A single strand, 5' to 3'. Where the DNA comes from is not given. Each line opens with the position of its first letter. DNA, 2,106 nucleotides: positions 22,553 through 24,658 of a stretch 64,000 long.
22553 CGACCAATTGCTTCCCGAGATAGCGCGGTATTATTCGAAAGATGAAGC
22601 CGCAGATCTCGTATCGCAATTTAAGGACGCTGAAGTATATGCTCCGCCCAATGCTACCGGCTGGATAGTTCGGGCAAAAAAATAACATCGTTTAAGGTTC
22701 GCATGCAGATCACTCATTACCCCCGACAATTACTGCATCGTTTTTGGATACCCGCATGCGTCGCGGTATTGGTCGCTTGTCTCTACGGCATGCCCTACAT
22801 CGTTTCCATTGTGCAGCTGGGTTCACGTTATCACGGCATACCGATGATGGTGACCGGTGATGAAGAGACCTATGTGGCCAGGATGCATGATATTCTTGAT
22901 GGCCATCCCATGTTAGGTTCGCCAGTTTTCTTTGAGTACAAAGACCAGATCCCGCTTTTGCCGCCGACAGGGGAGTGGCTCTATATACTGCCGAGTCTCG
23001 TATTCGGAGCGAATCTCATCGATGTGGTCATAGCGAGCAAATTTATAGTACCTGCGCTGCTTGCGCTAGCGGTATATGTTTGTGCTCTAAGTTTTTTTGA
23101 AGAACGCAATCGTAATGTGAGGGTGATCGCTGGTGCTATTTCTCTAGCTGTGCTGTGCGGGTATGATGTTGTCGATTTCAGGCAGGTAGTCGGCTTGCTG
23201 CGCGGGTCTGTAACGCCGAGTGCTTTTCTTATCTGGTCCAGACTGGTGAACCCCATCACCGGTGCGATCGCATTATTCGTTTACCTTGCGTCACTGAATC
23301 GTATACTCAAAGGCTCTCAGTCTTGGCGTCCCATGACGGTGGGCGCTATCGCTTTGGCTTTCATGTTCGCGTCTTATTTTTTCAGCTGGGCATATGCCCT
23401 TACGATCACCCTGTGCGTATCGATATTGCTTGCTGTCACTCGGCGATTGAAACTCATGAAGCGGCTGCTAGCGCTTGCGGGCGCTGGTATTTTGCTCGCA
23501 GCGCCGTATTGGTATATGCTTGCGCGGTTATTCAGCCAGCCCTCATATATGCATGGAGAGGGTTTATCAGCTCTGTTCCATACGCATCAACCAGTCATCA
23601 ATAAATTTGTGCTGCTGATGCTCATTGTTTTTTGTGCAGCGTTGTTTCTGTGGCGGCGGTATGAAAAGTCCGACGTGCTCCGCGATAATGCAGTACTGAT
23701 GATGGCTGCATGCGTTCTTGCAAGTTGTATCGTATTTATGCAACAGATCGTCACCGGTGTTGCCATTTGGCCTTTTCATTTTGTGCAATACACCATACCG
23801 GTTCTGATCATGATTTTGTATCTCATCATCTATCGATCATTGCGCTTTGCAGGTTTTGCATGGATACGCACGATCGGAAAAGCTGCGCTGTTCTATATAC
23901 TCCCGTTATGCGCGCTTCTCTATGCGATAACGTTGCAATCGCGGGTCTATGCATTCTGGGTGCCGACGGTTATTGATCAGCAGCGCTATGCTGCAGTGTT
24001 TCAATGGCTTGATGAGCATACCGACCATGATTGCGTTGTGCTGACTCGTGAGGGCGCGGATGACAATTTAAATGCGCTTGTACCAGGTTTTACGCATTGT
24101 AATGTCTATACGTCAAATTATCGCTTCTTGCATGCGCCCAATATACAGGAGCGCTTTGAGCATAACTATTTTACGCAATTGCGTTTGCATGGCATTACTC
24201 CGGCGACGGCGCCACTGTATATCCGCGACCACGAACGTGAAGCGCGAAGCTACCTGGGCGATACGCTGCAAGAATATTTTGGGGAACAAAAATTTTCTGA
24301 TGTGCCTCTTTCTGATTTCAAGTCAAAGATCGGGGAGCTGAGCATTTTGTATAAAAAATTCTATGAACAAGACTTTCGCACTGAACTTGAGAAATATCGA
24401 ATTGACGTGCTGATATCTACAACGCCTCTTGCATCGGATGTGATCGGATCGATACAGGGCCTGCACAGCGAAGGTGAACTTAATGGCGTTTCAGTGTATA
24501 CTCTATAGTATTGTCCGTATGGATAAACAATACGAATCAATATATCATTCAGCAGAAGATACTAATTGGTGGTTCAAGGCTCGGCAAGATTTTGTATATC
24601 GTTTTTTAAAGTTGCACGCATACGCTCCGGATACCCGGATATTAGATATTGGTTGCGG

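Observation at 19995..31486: Repeated GtrB-like GT2 and polytopic GT-C/YfhO modules interleaved with four methyltransferases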

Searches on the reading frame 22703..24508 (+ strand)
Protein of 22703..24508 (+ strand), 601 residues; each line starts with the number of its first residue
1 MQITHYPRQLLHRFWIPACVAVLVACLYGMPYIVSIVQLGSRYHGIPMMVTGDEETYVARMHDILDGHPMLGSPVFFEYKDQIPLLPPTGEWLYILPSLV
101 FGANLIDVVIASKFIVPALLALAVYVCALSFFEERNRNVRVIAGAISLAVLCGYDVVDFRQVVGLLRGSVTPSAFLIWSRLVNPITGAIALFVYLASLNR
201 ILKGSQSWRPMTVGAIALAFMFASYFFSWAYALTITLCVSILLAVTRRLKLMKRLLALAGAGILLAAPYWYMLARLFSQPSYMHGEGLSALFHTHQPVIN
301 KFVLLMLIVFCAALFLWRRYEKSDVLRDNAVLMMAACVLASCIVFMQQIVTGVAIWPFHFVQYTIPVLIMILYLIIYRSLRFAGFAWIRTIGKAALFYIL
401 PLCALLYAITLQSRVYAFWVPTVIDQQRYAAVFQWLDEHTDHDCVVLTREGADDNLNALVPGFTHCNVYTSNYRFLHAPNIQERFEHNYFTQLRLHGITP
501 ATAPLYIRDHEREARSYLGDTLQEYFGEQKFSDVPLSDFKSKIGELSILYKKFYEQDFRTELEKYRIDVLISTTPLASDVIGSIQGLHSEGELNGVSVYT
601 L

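Call 4: search_protein_families(library=pfam, proteins=[window:22703-24508:+], max_evalue=0.01)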
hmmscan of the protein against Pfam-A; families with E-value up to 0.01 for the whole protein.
window:22703-24508:+ (601 aa): 0 families

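Call 10: search_protein_families(library=ncbifam, proteins=[window:22703-24508:+], max_evalue=0.01)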
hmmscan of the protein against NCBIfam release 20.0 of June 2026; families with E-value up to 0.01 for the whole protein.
window:22703-24508:+ (601 aa): 0 families

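Call 11: find_encoding_contigs(protein=window:22703-24508:+, flank=10000, max_places=6)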
Protein window:22703-24508:+ (601 aa): 3 contigs read that carry it; 1 place shown.
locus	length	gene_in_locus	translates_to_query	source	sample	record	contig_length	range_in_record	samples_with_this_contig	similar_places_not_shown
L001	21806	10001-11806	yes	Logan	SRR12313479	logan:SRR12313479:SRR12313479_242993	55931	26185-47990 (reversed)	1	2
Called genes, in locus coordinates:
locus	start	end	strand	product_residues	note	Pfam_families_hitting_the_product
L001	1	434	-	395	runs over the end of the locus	PF13477:Glyco_trans_4_2 (weak), PF13439:Glyco_transf_4, PF13579:Glyco_trans_4_4, PF20706:GT4-conflict (weak), PF00534:Glycos_transf_1, PF13692:Glyco_trans_1_4, PF13524:Glyco_trans_1_2 (weak)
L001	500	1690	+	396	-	PF13439:Glyco_transf_4, PF13579:Glyco_trans_4_4, PF20706:GT4-conflict (weak), PF00534:Glycos_transf_1, PF13692:Glyco_trans_1_4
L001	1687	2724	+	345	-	PF00534:Glycos_transf_1, PF13692:Glyco_trans_1_4, PF13524:Glyco_trans_1_2 (weak)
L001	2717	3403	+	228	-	PF05219:DREV (weak), PF13489:Methyltransf_23, PF02353:CMAS, PF13847:Methyltransf_31, PF08241:Methyltransf_11, PF08242:Methyltransf_12, PF13649:Methyltransf_25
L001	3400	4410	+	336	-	PF13439:Glyco_transf_4 (weak), PF13579:Glyco_trans_4_4 (weak), PF00534:Glycos_transf_1 (weak), PF13692:Glyco_trans_1_4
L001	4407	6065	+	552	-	PF13231:PMT_2 (weak)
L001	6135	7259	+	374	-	PF13439:Glyco_transf_4 (weak), PF13579:Glyco_trans_4_4 (faint), PF00534:Glycos_transf_1, PF13692:Glyco_trans_1_4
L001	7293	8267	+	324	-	PF00535:Glycos_transf_2, PF10111:Glyco_tranf_2_2, PF13641:Glyco_tranf_2_3 (weak)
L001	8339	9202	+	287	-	PF13489:Methyltransf_23, PF08241:Methyltransf_11, PF13649:Methyltransf_25 (weak)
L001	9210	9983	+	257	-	PF08003:Methyltransf_9, PF13489:Methyltransf_23, PF03848:TehB (weak), PF05175:MTS, PF08241:Methyltransf_11, PF08242:Methyltransf_12, PF13649:Methyltransf_25, PF13847:Methyltransf_31, +1 more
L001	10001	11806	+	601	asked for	-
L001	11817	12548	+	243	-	PF02353:CMAS (weak), PF13489:Methyltransf_23, PF07021:MetW, PF11899:DUF3419 (faint), PF13847:Methyltransf_31, PF08241:Methyltransf_11, PF08242:Methyltransf_12, PF13649:Methyltransf_25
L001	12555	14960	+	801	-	PF09586:YfhO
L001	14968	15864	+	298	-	PF13649:Methyltransf_25 (faint), PF13489:Methyltransf_23, PF08241:Methyltransf_11, PF08242:Methyltransf_12, PF13847:Methyltransf_31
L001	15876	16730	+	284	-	PF00535:Glycos_transf_2, PF13641:Glyco_tranf_2_3 (weak)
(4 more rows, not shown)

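Call 14: find_homologous_proteins(query=window:22703-24508:+)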
Query window:22703-24508:+ (601 aa): 34 proteins with E <= 0.001 among 8000 candidates.
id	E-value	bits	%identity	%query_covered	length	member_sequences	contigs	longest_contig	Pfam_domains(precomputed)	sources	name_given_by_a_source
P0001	0.0e+0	1365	100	100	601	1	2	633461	-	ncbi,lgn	-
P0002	1.5e-225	769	57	98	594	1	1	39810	-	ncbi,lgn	-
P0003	6.1e-118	413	37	98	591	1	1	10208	-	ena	-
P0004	1.9e-117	412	38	97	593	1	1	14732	-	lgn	-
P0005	1.2e-112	396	38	97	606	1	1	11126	-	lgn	-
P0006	7.7e-111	390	37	97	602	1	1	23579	-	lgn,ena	-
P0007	1.5e-109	386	37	97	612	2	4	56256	-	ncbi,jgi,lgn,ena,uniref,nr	ncbi:hypothetical protein COU01_01485 [Candidatus Falkowbacteria bacterium CG10_big_fil_rev_8_21_14_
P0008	3.6e-109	384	36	95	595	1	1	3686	-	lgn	-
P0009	3.6e-109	384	38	98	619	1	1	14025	-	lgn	-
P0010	9.6e-109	383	36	94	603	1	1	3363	-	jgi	jgi:hypothetical protein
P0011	1.2e-108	383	37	96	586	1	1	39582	-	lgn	-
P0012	1.3e-108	383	36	97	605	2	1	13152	-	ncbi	-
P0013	2.1e-108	382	36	98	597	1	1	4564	-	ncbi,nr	ncbi:MAG: hypothetical protein HYS57_00730 [Parcubacteria group bacterium]|nr:hypothetical protein [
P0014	1.1e-104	369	36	98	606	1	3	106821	-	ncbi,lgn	-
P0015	1.8e-104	369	36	97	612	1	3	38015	-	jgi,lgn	-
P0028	3.4e-91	325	33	98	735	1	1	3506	PF04138.21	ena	-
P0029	4.1e-89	318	32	100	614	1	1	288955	-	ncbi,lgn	-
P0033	1.5e-63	234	30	94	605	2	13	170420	-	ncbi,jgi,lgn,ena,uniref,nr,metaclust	ncbi:MAG: hypothetical protein A2735_00580 [Candidatus Yanofskybacteria bacterium RIFCSPHIGHO2_01_FU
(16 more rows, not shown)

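Call 22: search_solved_structures(query=A1, max_evalue=1)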
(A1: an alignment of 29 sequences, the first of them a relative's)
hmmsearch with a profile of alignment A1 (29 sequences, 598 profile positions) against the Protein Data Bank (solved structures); distinct sequences matched with E-value up to 1: 1.
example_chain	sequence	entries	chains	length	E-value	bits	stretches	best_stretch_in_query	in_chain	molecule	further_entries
3mtt_A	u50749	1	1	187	0.8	11.3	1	449-523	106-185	Phosphatidylinositol 3-kinase regulatory subunit beta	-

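Call 26: find_encoding_contigs(protein=P0002, flank=10000, max_places=2)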
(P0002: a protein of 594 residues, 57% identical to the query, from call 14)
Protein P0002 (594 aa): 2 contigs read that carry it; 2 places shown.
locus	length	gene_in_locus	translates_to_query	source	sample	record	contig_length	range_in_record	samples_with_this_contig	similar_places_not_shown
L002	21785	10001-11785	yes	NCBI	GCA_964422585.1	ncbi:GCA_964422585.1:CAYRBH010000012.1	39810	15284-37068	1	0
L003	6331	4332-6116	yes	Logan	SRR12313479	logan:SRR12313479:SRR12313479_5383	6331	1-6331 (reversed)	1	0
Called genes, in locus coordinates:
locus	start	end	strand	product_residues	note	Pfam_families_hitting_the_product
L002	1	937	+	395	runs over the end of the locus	PF13439:Glyco_transf_4, PF13579:Glyco_trans_4_4, PF20706:GT4-conflict (weak), PF00534:Glycos_transf_1, PF13692:Glyco_trans_1_4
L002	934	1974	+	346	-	PF00534:Glycos_transf_1, PF13692:Glyco_trans_1_4, PF13524:Glyco_trans_1_2 (weak)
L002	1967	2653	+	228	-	PF02353:CMAS, PF13489:Methyltransf_23, PF13847:Methyltransf_31 (weak), PF08241:Methyltransf_11, PF08242:Methyltransf_12, PF13649:Methyltransf_25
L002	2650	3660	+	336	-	PF13579:Glyco_trans_4_4 (faint), PF00534:Glycos_transf_1, PF13692:Glyco_trans_1_4, PF13524:Glyco_trans_1_2 (weak)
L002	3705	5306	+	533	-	PF13231:PMT_2 (weak)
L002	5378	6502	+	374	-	PF13439:Glyco_transf_4 (weak), PF13579:Glyco_trans_4_4 (weak), PF00534:Glycos_transf_1, PF13692:Glyco_trans_1_4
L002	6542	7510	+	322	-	PF00535:Glycos_transf_2, PF10111:Glyco_tranf_2_2, PF13641:Glyco_tranf_2_3 (weak)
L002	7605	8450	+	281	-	PF13489:Methyltransf_23 (faint), PF05148:Methyltransf_8 (faint), PF08241:Methyltransf_11, PF13649:Methyltransf_25 (weak)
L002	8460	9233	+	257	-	PF08003:Methyltransf_9, PF13489:Methyltransf_23, PF05175:MTS, PF03848:TehB (weak), PF08241:Methyltransf_11, PF08242:Methyltransf_12, PF13649:Methyltransf_25, PF13847:Methyltransf_31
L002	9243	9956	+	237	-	PF01209:Ubie_methyltran, PF03141:Methyltransf_29 (weak), PF13489:Methyltransf_23, PF07021:MetW, PF08241:Methyltransf_11, PF08242:Methyltransf_12, PF13649:Methyltransf_25, PF13847:Methyltransf_31, +1 more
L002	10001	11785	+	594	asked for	-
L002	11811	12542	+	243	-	PF02353:CMAS (weak), PF13489:Methyltransf_23, PF07021:MetW, PF13847:Methyltransf_31, PF08241:Methyltransf_11, PF08242:Methyltransf_12, PF13649:Methyltransf_25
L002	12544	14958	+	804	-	PF09586:YfhO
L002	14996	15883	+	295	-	PF00535:Glycos_transf_2, PF13641:Glyco_tranf_2_3 (weak)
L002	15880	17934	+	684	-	-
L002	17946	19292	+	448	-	PF01943:Polysacc_synt, PF13440:Polysacc_synt_3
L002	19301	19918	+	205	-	PF05148:Methyltransf_8 (weak), PF13489:Methyltransf_23, PF08241:Methyltransf_11, PF08242:Methyltransf_12 (weak), PF13649:Methyltransf_25, PF13847:Methyltransf_31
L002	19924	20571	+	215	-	PF13489:Methyltransf_23, PF08241:Methyltransf_11, PF08242:Methyltransf_12 (weak), PF13649:Methyltransf_25, PF13847:Methyltransf_31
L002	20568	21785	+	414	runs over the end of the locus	PF08323:Glyco_transf_5 (faint), PF13477:Glyco_trans_4_2, PF20706:GT4-conflict (faint), PF13439:Glyco_transf_4, PF13579:Glyco_trans_4_4, PF00534:Glycos_transf_1, PF13692:Glyco_trans_1_4, PF13524:Glyco_trans_1_2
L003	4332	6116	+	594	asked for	-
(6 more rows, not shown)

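Call 27: find_encoding_contigs(protein=P0014, flank=10000, max_places=2)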
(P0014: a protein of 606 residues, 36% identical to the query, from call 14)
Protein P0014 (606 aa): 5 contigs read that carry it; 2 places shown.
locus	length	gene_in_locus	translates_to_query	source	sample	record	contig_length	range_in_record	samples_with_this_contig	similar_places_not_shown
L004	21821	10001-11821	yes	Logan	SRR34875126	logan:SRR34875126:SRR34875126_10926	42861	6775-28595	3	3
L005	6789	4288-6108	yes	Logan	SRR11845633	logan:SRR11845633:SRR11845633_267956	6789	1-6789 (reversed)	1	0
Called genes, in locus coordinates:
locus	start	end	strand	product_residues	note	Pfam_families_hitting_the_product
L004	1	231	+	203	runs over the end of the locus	PF13489:Methyltransf_23, PF08241:Methyltransf_11, PF05148:Methyltransf_8 (weak), PF08242:Methyltransf_12 (weak), PF13649:Methyltransf_25, PF13847:Methyltransf_31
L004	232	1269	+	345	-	PF00534:Glycos_transf_1, PF13692:Glyco_trans_1_4, PF13524:Glyco_trans_1_2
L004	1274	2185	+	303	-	-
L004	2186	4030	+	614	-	PF13522:GATase_6, PF13537:GATase_7, PF00733:Asn_synthase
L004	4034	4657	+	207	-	PF08241:Methyltransf_11 (weak)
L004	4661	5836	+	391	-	PF00534:Glycos_transf_1, PF13692:Glyco_trans_1_4, PF13524:Glyco_trans_1_2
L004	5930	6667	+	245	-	PF00535:Glycos_transf_2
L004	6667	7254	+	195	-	PF00891:Methyltransf_2 (weak), PF13489:Methyltransf_23, PF01209:Ubie_methyltran (weak), PF13847:Methyltransf_31, PF08241:Methyltransf_11, PF08242:Methyltransf_12, PF13649:Methyltransf_25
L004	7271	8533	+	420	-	PF08421:Methyltransf_13, PF13489:Methyltransf_23, PF08484:Methyltransf_14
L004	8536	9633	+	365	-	PF00266:Aminotran_5 (weak), PF01041:DegT_DnrJ_EryC1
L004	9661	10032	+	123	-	PF00892:EamA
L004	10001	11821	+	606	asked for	-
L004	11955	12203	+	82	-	PF12728:HTH_17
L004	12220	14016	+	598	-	PF00664:ABC_membrane, PF02463:SMC_N (faint), PF00005:ABC_tran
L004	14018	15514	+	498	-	PF05159:Capsule_synth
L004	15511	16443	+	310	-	PF01522:Polysacc_deac_1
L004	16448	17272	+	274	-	PF13489:Methyltransf_23, PF02353:CMAS (weak), PF08241:Methyltransf_11, PF08242:Methyltransf_12, PF13649:Methyltransf_25, PF13847:Methyltransf_31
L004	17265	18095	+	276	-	PF03102:NeuB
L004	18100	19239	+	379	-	PF02350:Epimerase_2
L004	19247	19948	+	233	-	PF02348:CTP_transf_3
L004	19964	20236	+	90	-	PF04193:PQ-loop, PF07578:LAB_N (weak)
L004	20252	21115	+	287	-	PF13489:Methyltransf_23, PF07021:MetW (weak), PF13847:Methyltransf_31, PF08241:Methyltransf_11, PF08242:Methyltransf_12, PF13649:Methyltransf_25 (weak)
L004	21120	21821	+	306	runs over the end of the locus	PF00685:Sulfotransfer_1, PF13469:Sulfotransfer_3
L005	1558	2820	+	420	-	PF08421:Methyltransf_13, PF13489:Methyltransf_23, PF08484:Methyltransf_14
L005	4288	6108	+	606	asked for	-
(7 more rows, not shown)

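Call 30: find_encoding_contigs(protein=P0029, flank=8000, max_places=1)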
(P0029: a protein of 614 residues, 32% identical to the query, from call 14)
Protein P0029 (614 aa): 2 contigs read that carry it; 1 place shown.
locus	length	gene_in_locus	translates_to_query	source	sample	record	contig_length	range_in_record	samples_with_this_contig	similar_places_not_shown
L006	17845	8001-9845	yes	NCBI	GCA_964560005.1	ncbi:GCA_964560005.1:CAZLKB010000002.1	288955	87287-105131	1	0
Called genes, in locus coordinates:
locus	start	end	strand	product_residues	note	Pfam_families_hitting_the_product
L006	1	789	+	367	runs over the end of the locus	PF00266:Aminotran_5 (faint), PF01041:DegT_DnrJ_EryC1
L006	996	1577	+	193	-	PF00293:NUDIX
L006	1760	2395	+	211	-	PF00483:NTP_transferase, PF12804:NTP_transf_3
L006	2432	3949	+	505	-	PF02310:B12-binding, PF04055:Radical_SAM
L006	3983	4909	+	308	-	PF00535:Glycos_transf_2, PF10111:Glyco_tranf_2_2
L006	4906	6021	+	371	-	PF01266:DAO, PF13450:NAD_binding_8 (weak)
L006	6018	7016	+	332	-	PF00288:GHMP_kinases_N, PF08544:GHMP_kinases_C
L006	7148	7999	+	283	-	PF08241:Methyltransf_11, PF13649:Methyltransf_25 (weak), PF13847:Methyltransf_31 (weak)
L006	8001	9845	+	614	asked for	-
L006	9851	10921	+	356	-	PF00534:Glycos_transf_1, PF13692:Glyco_trans_1_4, PF13524:Glyco_trans_1_2 (weak)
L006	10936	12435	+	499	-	PF02310:B12-binding, PF04055:Radical_SAM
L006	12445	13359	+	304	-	PF13489:Methyltransf_23, PF07021:MetW, PF13847:Methyltransf_31, PF08241:Methyltransf_11, PF08242:Methyltransf_12, PF13649:Methyltransf_25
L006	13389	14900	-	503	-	PF05159:Capsule_synth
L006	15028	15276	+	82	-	PF12728:HTH_17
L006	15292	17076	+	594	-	PF00664:ABC_membrane, PF02463:SMC_N (weak), PF00005:ABC_tran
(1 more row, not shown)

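Call 31: find_encoding_contigs(protein=P0033, flank=8000, max_places=1)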
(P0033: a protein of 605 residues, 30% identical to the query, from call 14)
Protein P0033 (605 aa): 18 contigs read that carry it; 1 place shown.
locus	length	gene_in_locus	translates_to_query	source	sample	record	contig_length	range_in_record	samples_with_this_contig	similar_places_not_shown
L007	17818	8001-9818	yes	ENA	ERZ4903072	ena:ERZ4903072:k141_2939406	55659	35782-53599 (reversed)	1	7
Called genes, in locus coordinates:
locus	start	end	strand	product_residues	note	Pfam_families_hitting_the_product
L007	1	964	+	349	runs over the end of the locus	PF01408:GFO_IDH_MocA, PF22725:GFO_IDH_MocA_C3, PF02894:GFO_IDH_MocA_C (weak)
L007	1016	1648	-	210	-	-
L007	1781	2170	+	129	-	PF12973:Cupin_7 (faint), PF00190:Cupin_1 (weak), PF07883:Cupin_2 (weak)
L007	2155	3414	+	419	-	PF08421:Methyltransf_13, PF13489:Methyltransf_23, PF08241:Methyltransf_11 (weak), PF08242:Methyltransf_12 (weak), PF08484:Methyltransf_14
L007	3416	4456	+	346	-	PF01073:3Beta_HSD, PF01370:Epimerase, PF02719:Polysacc_synt_2, PF04321:RmlD_sub_bind, PF07993:NAD_binding_4, PF16363:GDP_Man_Dehyd, PF13460:NAD_binding_10 (faint)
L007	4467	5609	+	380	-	PF13439:Glyco_transf_4 (weak), PF00534:Glycos_transf_1, PF13692:Glyco_trans_1_4, PF13524:Glyco_trans_1_2 (weak)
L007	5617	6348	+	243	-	PF00106:adh_short, PF01370:Epimerase (faint), PF08659:KR, PF13561:adh_short_C2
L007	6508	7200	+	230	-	PF00535:Glycos_transf_2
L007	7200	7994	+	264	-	PF05148:Methyltransf_8 (weak), PF13489:Methyltransf_23, PF08241:Methyltransf_11, PF08242:Methyltransf_12 (faint), PF13847:Methyltransf_31, PF13649:Methyltransf_25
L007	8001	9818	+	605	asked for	-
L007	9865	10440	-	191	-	PF04307:YdjM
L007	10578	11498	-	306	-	PF03706:LPG_synthase_TM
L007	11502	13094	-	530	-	-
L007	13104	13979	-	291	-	PF00535:Glycos_transf_2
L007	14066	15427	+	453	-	PF02366:PMT, PF13231:PMT_2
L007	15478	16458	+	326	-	PF03721:UDPG_MGDP_dh_N (faint), PF00984:UDPG_MGDP_dh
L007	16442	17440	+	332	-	PF01073:3Beta_HSD, PF01370:Epimerase, PF02719:Polysacc_synt_2 (faint), PF04321:RmlD_sub_bind (weak), PF16363:GDP_Man_Dehyd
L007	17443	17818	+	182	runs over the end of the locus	PF00293:NUDIX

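Call 32: predict_structure(alignment_id=A1)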
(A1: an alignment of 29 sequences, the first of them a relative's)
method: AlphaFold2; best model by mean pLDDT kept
length: 601 residues; sequences in the alignment: 29
mean_pLDDT: 90.0   pTM: 0.91
mean pLDDT of the five models: 90.0, 89.3, 88.8, 88.2, 87.7
residues with pLDDT >= 90: 416; 70-90: 148; 50-70: 37; < 50: 0
segments of 3 or more residues with pLDDT < 50: none
pLDDT, mean of each block of 10 residues (from residue 1): 73 91 97 95 93 89 92 84 87 96 96 97 98 92 97 90 90 90 95 98 94 98 91 97 97 97 95 88 72 63 95 93 88 97 81 68 95 94 83 90 95 94 94 96 92 83 93 74 90 95 94 86 69 67 89 95 93 93 94 96 91
secondary structure, 60 per line:
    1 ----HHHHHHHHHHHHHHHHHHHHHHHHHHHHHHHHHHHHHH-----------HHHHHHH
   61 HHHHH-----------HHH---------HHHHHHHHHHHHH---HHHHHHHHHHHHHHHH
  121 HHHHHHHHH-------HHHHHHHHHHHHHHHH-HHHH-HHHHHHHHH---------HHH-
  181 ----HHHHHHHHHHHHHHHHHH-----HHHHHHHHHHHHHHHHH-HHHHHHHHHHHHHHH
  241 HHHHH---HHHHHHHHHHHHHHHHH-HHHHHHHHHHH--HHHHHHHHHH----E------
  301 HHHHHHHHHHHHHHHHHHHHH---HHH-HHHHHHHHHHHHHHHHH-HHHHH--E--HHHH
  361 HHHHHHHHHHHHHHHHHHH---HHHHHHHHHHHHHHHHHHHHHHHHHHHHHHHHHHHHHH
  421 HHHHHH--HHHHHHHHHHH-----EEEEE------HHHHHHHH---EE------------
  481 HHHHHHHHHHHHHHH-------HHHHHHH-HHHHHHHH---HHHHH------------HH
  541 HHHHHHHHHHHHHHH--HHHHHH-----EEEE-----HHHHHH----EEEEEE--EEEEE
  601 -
elements in order: H5-42 H54-65 H89-101 H105-129 H137-152 H154-157 H159-167 H185-202 H208-224 H226-245 H249-265 H267-277 H280-289 H301-321 H329-345 H347-351 H357-379 H383-426 H429-439 E445-449 H456-463 H481-495 H503-509 H511-518 H522-526 H539-555 H558-563 E569-572 H578-583 E588-593 E596-600
